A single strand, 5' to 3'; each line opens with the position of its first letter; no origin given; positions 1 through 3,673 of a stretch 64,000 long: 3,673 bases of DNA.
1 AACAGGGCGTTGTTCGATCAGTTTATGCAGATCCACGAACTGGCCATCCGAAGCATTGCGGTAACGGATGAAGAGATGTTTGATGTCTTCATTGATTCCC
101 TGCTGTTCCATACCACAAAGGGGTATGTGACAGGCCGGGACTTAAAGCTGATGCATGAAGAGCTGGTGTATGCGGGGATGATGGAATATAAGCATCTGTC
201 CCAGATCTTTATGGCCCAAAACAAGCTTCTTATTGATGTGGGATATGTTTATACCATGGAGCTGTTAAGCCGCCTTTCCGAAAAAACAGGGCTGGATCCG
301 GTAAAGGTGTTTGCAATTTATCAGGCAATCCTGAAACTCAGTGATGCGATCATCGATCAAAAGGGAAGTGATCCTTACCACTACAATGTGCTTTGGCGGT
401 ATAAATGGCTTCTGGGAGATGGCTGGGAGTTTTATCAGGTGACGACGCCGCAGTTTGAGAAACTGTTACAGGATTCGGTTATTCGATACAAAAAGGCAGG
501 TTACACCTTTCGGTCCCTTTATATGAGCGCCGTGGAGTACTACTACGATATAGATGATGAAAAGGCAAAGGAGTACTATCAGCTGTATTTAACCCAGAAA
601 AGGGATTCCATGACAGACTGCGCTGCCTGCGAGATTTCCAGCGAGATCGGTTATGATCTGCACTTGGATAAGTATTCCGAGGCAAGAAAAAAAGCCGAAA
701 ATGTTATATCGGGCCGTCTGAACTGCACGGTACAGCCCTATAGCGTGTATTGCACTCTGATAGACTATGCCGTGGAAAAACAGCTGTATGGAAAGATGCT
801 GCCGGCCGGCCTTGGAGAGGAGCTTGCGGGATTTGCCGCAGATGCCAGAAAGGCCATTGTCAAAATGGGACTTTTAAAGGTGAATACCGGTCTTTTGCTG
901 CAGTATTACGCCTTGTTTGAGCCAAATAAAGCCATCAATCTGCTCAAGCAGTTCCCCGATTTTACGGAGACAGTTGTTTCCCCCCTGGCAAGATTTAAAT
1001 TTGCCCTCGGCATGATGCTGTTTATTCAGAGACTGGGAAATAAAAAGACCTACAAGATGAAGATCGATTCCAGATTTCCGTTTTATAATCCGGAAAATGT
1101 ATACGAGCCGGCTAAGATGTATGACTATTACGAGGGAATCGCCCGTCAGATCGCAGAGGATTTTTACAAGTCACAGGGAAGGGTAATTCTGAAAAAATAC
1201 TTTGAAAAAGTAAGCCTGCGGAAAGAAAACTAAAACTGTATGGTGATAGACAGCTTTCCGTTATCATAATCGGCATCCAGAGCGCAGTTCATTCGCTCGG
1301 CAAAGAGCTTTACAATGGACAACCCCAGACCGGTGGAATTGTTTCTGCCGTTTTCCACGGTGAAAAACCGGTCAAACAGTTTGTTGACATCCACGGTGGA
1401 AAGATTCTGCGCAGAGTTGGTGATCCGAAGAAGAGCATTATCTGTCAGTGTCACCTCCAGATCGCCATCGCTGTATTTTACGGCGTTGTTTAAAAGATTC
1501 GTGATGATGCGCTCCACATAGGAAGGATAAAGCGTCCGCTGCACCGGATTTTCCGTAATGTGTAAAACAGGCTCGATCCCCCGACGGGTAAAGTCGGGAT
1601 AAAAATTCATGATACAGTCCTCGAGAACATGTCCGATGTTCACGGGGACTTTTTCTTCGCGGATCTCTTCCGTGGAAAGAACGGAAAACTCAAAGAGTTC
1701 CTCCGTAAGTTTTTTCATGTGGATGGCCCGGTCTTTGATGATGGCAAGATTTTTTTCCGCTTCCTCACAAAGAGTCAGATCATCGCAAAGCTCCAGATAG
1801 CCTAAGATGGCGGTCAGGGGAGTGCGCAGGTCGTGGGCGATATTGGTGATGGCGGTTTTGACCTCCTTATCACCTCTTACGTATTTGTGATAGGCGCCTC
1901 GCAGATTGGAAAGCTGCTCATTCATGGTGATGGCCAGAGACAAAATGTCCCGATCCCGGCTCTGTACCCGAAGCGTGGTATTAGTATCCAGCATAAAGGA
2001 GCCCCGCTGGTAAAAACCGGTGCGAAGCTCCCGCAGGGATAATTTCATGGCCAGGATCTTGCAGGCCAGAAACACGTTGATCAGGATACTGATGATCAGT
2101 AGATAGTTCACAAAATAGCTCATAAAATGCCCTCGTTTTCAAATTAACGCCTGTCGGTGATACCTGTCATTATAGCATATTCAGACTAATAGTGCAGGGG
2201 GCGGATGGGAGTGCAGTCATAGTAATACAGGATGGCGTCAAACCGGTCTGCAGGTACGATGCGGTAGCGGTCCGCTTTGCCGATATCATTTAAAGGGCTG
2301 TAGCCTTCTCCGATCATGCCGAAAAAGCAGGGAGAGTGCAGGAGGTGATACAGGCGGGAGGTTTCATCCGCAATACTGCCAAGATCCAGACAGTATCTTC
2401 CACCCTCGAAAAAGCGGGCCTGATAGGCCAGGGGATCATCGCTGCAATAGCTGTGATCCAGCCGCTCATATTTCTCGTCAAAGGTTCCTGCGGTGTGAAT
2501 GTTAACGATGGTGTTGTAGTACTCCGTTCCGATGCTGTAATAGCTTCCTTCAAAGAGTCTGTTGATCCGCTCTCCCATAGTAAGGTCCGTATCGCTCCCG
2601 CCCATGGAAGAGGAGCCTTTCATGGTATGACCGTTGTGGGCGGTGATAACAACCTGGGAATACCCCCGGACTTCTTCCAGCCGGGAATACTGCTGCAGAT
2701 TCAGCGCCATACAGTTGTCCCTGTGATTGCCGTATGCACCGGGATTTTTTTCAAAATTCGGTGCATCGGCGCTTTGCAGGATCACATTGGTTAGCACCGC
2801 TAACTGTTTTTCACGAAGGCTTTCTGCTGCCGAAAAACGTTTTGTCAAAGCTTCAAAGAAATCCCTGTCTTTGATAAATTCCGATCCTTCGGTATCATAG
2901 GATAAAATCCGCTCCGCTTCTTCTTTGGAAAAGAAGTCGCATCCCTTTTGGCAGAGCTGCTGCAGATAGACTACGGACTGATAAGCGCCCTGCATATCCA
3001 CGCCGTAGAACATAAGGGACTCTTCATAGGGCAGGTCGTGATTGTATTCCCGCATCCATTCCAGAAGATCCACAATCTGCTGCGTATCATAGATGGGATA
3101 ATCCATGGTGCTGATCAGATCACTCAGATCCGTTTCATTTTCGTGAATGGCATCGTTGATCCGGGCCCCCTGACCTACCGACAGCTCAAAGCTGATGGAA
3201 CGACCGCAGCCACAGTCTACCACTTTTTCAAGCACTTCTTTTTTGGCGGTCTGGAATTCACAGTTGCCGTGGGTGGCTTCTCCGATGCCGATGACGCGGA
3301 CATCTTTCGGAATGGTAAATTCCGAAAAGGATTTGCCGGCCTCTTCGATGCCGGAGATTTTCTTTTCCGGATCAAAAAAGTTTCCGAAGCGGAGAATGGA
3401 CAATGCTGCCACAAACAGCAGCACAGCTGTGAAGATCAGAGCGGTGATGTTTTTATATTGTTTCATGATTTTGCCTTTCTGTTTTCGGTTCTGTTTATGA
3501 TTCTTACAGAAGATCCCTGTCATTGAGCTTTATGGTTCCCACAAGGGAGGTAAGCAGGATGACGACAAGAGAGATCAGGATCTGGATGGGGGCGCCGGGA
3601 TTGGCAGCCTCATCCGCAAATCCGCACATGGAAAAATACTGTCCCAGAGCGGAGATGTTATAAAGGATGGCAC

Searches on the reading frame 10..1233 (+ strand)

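Call 78: search_protein_families(library=ncbifam, proteins=[window:10-1233:+], max_evalue=0.00001)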
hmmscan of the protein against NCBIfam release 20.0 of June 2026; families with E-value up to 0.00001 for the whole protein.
window:10-1233:+ (407 aa): 1 family
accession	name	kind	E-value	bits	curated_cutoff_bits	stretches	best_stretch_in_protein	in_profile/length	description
NF010683.0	PRK14083.1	equivalog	1.2e-16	60.3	455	1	2-94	343-436/604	HSP90 family protein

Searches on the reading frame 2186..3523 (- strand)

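Call 78: search_protein_families(library=ncbifam, proteins=[window:2186-3523:-], max_evalue=0.00001)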
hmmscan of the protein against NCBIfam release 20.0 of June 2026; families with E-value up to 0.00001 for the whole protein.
window:2186-3523:- (445 aa): 2 families
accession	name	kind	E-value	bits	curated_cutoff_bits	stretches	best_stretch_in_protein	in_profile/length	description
NF000209.1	EreB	exception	4.7e-11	42.2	750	1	72-223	33-176/419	EreB family erythromycin esterase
NF000516.1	EreD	equivalog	4.9e-08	32.3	800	1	75-179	33-133/408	EreD family erythromycin esterase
